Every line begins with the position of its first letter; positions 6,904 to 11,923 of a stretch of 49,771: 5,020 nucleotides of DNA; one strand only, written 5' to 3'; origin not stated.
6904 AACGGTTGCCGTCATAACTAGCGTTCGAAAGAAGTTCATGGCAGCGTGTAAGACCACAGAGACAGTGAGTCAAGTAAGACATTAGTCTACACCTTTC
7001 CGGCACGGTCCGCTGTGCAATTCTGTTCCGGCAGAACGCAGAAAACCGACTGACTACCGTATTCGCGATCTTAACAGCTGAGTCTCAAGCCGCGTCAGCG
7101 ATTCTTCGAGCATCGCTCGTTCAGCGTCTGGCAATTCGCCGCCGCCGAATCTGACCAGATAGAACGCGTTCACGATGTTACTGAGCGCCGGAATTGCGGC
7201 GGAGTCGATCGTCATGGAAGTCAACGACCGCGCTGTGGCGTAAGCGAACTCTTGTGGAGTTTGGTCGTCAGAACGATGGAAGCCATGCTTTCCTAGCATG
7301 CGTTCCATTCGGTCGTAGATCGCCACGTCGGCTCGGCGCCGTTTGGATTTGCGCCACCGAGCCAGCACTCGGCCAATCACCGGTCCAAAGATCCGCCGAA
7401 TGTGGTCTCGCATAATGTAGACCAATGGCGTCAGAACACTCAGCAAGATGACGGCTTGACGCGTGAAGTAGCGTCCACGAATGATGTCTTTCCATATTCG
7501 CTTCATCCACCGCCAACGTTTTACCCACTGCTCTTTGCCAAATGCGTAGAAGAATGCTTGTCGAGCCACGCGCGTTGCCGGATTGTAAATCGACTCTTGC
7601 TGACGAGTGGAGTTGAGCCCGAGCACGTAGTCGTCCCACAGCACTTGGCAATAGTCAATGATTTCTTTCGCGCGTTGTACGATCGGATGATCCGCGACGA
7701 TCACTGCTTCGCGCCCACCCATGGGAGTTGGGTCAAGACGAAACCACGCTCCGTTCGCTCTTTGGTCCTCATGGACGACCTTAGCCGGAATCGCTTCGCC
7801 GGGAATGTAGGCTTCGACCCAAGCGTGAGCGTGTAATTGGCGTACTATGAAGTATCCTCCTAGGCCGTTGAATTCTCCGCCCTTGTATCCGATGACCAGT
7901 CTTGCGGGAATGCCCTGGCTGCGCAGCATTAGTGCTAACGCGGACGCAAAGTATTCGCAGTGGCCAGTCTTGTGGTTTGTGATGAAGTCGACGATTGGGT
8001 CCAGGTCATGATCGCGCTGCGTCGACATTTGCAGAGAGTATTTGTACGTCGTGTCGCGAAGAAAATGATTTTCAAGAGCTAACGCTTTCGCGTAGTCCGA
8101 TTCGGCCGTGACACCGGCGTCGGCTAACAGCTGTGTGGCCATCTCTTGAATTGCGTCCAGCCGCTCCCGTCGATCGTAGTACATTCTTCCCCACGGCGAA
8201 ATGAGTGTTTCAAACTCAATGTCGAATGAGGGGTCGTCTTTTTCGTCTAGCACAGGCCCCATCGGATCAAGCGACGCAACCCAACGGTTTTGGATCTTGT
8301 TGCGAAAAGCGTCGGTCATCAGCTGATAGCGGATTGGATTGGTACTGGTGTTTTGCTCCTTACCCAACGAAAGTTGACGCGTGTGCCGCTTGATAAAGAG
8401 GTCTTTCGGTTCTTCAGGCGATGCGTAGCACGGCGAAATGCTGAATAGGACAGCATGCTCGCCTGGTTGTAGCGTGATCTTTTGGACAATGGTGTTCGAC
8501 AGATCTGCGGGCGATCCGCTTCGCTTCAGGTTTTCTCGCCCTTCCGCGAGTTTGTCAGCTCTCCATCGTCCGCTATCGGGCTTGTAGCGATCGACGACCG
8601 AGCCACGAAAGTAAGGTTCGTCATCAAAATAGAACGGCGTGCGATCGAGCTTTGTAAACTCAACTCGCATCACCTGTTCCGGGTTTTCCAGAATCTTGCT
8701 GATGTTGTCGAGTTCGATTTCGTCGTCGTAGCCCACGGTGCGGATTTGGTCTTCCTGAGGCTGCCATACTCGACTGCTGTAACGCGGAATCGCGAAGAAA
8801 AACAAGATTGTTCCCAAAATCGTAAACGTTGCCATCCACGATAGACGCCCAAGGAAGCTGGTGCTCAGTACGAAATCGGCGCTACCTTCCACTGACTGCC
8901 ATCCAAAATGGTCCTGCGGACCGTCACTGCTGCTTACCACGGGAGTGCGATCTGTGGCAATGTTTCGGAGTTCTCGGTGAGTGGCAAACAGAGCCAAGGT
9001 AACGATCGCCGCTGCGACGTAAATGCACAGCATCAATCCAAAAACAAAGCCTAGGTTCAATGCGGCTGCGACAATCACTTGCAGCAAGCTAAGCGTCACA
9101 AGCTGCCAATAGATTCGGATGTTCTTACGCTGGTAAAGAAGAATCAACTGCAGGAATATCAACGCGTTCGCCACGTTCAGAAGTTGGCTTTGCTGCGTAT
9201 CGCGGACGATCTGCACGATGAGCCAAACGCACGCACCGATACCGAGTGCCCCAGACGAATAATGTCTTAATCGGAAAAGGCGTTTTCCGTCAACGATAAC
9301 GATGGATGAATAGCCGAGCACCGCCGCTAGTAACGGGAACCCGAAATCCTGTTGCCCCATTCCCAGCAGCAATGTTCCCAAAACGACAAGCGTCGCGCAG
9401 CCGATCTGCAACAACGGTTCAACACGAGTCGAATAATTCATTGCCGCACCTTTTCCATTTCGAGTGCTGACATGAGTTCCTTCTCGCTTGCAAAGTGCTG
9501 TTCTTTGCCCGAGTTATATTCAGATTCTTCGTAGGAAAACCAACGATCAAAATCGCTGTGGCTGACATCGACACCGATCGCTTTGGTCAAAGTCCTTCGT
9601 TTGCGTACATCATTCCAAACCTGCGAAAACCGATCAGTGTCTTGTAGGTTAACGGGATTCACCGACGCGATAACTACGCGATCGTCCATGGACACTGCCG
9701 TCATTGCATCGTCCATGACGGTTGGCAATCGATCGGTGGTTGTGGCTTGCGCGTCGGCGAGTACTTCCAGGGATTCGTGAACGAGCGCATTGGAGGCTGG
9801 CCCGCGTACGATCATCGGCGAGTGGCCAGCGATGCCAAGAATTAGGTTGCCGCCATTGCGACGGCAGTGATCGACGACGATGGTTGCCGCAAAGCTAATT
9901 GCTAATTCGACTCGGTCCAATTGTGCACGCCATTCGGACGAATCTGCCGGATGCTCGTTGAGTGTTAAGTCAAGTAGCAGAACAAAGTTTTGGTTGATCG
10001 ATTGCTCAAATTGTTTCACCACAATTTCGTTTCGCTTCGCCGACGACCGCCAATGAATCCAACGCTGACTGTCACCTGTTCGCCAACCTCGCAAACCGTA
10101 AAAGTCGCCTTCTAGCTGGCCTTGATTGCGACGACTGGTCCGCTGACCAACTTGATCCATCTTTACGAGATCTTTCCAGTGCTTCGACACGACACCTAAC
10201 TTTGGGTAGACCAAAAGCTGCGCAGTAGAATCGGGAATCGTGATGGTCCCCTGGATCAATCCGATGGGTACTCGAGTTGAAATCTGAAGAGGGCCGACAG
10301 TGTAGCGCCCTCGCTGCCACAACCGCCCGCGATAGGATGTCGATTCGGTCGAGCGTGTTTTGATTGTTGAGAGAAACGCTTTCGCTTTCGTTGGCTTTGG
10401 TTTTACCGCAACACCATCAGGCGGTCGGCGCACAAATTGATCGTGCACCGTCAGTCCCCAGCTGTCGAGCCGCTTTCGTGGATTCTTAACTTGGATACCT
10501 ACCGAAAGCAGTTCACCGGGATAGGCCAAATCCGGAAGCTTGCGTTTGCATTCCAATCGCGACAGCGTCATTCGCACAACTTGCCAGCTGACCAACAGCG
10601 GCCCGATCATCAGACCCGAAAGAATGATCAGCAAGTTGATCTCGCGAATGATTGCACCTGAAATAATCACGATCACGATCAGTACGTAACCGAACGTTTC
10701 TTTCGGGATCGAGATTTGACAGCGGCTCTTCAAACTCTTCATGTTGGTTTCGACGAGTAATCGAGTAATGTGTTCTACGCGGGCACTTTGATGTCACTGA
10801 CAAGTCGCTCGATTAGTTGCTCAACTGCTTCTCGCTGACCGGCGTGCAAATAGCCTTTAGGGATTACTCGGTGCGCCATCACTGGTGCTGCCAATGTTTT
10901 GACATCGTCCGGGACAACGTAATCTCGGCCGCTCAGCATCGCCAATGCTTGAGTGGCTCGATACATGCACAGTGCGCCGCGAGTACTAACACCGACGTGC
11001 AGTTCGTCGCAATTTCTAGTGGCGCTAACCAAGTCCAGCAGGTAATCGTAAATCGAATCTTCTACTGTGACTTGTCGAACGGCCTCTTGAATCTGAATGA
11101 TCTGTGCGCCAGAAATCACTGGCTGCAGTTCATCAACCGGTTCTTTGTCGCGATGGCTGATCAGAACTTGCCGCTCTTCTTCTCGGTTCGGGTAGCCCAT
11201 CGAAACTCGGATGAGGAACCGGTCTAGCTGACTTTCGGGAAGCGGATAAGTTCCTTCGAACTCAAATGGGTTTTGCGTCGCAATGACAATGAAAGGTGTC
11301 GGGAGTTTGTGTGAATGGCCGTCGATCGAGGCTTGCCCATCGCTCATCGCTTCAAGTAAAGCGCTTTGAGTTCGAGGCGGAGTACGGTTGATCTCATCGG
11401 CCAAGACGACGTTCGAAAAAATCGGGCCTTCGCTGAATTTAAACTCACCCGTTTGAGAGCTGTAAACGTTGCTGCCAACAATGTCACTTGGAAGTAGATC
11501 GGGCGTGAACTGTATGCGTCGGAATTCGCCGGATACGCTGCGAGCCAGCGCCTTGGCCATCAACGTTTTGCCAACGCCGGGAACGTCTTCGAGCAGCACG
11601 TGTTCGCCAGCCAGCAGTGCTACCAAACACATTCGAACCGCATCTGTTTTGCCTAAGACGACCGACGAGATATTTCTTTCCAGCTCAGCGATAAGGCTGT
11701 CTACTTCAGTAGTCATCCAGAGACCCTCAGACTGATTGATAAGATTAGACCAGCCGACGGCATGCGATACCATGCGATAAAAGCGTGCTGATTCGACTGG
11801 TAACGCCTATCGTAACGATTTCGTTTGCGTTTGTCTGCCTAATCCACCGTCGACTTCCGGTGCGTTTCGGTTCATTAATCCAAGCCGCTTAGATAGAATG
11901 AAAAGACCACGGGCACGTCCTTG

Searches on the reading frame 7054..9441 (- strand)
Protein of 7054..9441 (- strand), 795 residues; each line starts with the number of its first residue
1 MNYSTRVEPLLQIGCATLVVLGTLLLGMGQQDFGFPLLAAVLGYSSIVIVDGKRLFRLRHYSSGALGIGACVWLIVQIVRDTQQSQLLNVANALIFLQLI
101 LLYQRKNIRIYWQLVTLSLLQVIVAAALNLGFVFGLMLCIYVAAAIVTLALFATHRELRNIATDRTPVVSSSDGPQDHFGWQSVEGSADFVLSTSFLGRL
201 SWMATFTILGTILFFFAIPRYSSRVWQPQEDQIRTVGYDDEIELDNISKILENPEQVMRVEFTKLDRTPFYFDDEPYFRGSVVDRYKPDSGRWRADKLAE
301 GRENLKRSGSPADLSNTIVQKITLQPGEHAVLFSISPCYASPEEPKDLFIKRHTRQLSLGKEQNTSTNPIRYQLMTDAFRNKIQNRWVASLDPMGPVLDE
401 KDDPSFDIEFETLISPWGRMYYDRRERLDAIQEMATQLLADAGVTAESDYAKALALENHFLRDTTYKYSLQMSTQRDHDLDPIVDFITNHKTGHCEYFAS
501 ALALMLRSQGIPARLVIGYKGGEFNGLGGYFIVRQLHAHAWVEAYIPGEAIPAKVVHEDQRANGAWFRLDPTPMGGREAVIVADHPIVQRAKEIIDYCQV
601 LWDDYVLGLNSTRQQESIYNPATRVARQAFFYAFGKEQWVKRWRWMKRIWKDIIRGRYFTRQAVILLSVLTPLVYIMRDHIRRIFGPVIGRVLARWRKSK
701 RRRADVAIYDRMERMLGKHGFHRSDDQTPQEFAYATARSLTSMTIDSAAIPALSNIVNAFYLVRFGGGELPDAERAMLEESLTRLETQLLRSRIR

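Call 42: search_protein_families(library=pfam, proteins=[window:7054-9441:-], max_evalue=0.0001)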
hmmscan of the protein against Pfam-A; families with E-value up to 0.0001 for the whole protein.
window:7054-9441:- (795 aa): 4 families
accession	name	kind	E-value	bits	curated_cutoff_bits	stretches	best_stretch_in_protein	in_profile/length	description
PF11992.13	TgpA_N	-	2.2e-29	103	30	1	16-374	2-324/333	TgpA N-terminal domain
PF01841.26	Transglut_core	-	2.2e-21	76.6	23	1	445-571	10-108/108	Transglutaminase-like superfamily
PF13559.11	DUF4129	-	4.6e-08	33.4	24.8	1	708-780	1-66/69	Domain of unknown function (DUF4129)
PF13471.12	Transglut_core3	-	4.5e-05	23.8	26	0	494-544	57-97/117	Transglutaminase-like superfamily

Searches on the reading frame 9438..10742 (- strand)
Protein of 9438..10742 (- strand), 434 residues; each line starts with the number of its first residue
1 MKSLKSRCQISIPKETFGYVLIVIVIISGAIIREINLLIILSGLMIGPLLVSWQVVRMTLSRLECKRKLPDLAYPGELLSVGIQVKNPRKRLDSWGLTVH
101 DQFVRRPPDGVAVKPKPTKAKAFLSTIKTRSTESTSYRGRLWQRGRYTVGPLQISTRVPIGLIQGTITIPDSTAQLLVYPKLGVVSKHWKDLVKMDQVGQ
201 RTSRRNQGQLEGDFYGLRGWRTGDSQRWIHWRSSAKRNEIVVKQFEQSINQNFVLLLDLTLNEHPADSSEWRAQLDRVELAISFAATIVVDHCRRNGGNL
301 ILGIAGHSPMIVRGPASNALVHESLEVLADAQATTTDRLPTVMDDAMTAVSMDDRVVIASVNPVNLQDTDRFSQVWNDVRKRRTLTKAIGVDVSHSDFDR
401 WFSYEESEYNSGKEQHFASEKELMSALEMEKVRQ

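Call 42: search_protein_families(library=pfam, proteins=[window:9438-10742:-], max_evalue=0.0001)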
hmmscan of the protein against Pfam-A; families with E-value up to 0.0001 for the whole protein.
window:9438-10742:- (434 aa): 1 family
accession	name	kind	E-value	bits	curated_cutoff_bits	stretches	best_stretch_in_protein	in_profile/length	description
PF01882.25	DUF58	-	9.1e-08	32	23.4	1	218-296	3-76/216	Protein of unknown function DUF58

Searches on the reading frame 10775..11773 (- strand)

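Call 42: search_protein_families(library=pfam, proteins=[window:10775-11773:-], max_evalue=0.0001)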
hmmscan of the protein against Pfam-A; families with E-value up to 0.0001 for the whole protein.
window:10775-11773:- (332 aa): 5 families
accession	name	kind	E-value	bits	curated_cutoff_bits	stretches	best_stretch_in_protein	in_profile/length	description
PF07726.17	AAA_3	-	5e-63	211.3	27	1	58-188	1-131/131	ATPase family associated with various cellular activities (AAA)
PF17863.7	AAA_lid_2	-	7.2e-21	74.1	22.7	1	251-307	2-58/74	AAA lid domain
PF07728.20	AAA_5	-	4.6e-11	43.3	22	1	58-186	1-139/139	AAA domain (dynein-related subfamily)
PF20030.5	bpMoxR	-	2.4e-08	33.7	27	1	31-227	6-202/205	MoxR domain in the MoxR-vWA-beta-propeller ternary systems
PF00004.35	AAA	-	1.1e-06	29.6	21.2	1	61-171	3-113/131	ATPase family associated with various cellular activities (AAA)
